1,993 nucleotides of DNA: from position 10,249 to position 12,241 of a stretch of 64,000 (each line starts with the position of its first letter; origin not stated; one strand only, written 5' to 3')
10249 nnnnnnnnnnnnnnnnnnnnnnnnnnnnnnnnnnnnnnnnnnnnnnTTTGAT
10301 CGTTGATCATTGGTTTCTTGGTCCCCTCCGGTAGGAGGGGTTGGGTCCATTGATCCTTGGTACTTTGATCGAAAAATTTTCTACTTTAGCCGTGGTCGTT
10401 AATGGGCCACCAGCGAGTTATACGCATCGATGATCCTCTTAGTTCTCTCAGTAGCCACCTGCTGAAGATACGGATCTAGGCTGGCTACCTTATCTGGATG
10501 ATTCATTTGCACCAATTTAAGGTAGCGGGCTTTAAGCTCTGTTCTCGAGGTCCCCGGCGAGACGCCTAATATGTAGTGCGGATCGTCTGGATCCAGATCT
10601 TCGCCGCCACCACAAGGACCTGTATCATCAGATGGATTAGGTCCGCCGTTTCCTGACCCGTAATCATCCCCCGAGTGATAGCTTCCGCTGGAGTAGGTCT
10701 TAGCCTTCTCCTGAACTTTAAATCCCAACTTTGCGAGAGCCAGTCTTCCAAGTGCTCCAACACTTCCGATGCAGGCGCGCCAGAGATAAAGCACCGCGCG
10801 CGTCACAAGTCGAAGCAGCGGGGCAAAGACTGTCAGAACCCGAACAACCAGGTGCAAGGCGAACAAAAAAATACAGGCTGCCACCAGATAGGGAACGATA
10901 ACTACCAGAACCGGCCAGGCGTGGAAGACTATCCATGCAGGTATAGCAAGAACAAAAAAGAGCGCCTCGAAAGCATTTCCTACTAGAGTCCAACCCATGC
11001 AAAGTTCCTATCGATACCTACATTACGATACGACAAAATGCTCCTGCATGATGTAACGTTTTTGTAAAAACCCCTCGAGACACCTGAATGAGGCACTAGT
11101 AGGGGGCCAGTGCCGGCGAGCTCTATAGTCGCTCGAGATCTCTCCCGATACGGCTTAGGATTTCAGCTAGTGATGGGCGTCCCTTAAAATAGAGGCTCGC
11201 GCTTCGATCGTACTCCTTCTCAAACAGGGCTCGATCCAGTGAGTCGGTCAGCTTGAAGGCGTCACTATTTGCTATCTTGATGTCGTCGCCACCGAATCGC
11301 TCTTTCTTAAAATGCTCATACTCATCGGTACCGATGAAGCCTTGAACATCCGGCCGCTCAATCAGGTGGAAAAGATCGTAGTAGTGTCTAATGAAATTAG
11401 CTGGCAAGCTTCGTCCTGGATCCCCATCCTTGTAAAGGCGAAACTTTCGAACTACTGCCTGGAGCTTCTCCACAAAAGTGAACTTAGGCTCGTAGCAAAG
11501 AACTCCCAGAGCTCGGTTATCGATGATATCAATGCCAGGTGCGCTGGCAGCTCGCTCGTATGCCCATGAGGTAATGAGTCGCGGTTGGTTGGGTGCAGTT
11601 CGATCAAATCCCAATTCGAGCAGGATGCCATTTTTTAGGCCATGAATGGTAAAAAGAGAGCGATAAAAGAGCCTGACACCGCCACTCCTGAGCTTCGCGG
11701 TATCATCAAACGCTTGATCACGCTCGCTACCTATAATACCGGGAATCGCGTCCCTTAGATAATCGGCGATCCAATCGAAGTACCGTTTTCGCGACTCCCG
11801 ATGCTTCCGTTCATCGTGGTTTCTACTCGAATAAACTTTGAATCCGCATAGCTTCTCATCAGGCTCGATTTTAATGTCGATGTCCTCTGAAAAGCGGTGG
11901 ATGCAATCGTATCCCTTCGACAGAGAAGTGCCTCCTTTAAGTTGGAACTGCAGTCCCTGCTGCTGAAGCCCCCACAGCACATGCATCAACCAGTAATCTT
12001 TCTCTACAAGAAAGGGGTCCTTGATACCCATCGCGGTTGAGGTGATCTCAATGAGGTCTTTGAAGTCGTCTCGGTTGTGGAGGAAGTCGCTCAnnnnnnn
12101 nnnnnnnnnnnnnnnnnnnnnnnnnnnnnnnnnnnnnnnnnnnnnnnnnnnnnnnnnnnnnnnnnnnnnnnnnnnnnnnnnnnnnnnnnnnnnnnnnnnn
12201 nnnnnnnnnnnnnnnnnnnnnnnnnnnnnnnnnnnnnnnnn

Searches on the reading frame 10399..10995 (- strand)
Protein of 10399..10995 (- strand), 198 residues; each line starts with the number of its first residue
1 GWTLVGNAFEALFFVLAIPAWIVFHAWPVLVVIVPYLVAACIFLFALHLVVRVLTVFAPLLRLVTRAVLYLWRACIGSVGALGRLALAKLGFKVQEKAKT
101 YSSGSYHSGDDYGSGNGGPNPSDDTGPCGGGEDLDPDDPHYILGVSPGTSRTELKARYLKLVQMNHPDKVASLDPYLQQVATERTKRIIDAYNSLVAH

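Call 5: search_protein_families(library=ncbifam, proteins=[window:10399-10995:-], max_evalue=0.01)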
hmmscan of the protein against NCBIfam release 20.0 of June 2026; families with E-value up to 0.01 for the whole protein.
window:10399-10995:- (198 aa): 6 families
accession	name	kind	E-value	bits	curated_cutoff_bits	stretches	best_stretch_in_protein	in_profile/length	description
NF006948.0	PRK09430.1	equivalog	2.1e-07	30.8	162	1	139-195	202-260/267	co-chaperone DjlA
TIGR02349.1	DnaJ_bact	equivalog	0.00025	20.5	377.2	1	142-195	5-53/354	molecular chaperone DnaJ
NF050028.1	CldAdptActJ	equivalog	0.00028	21.3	150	1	141-196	6-61/93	cold adaptation protein ActJcold adaptation protein ActJ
NF006502.0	PRK08937.3-2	equivalog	0.002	17.7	259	1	142-195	208-261/275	adenylosuccinate lyase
NF001420.0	PRK00294.1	equivalog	0.0026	17.8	169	1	152-195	21-64/173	co-chaperone HscB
NF010872.0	PRK14279.1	equivalog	0.0041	16.3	556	1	142-195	14-62/394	molecular chaperone DnaJ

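Call 6: search_protein_families(library=padloc, proteins=[window:10399-10995:-], max_evalue=0.01)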
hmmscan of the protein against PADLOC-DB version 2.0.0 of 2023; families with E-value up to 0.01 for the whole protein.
window:10399-10995:- (198 aa): 0 families

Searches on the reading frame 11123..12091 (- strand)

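Call 5: search_protein_families(library=ncbifam, proteins=[window:11123-12091:-], max_evalue=0.01)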
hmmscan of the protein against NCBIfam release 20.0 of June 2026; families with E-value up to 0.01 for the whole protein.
window:11123-12091:- (322 aa): 0 families

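Call 6: search_protein_families(library=padloc, proteins=[window:11123-12091:-], max_evalue=0.01)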
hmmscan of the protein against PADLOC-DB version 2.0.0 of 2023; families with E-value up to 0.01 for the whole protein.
window:11123-12091:- (322 aa): 18 families
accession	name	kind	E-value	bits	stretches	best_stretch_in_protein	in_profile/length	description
PDLC02289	AbiEii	-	3.6e-62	208.6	1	3-316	6-294/309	AbiEii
PDLC02292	AbiEii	-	6.2e-38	129.2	1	5-313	4-275/283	AbiEii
PDLC02297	AbiEii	-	1.4e-26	91.6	1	11-246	5-220/307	AbiEii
PDLC02322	AbiEii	-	1.9e-18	65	1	6-317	8-317/324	AbiEii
PDLC02302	AbiEii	-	4.5e-16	57.1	1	22-246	20-225/313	AbiEii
PDLC02304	AbiEii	-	2.5e-15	55.1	2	14-76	7-70/260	AbiEii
PDLC02316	AbiEii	-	4.8e-14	50.5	1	5-79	5-80/314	AbiEii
PDLC02315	AbiEii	-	1.6e-13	48.6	1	6-246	12-259/352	AbiEii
PDLC02299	AbiEii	-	1e-10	39.5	1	14-82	12-79/344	AbiEii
PDLC02321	AbiEii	-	3.7e-08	31.4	1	11-92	4-79/296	AbiEii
PDLC02323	AbiEii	-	4.7e-07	27.7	1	16-77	7-67/248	AbiEii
PDLC02317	AbiEii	-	1.1e-06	25.9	1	19-80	12-75/396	AbiEii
PDLC02307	AbiEii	-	4.1e-06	24.7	1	38-76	15-49/219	AbiEii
PDLC02303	AbiEii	-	0.00022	18.8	1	28-73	19-65/249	AbiEii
PDLC02328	AbiEii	-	0.002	16.1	1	43-76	9-41/203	AbiEii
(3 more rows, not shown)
